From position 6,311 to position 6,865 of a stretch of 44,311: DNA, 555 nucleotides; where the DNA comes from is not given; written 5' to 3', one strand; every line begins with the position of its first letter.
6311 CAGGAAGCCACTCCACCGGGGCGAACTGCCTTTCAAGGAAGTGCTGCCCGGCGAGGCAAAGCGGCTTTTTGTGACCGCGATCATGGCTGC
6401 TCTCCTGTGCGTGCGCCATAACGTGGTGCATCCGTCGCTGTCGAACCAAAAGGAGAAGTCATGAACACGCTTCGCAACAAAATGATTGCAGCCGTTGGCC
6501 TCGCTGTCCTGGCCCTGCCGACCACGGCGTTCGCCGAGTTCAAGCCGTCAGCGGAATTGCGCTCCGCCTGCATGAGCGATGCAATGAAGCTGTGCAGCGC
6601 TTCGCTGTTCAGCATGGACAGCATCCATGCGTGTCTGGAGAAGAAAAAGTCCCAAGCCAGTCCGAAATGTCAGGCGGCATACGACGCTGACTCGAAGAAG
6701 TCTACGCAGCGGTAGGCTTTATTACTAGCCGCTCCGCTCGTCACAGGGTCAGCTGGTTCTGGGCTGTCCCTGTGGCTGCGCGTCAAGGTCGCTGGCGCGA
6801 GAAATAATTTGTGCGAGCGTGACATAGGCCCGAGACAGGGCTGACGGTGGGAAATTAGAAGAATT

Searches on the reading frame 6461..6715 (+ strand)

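Call 83: search_protein_families(library=pfam, proteins=[window:6461-6715:+], max_evalue=0.01)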
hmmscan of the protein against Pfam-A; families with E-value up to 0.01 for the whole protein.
window:6461-6715:+ (84 aa): 1 family
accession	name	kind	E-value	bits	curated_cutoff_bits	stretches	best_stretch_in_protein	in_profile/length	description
PF00839.22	Cys_rich_FGFR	-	0.0026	18.2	22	1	22-65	13-56/58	Cysteine rich repeat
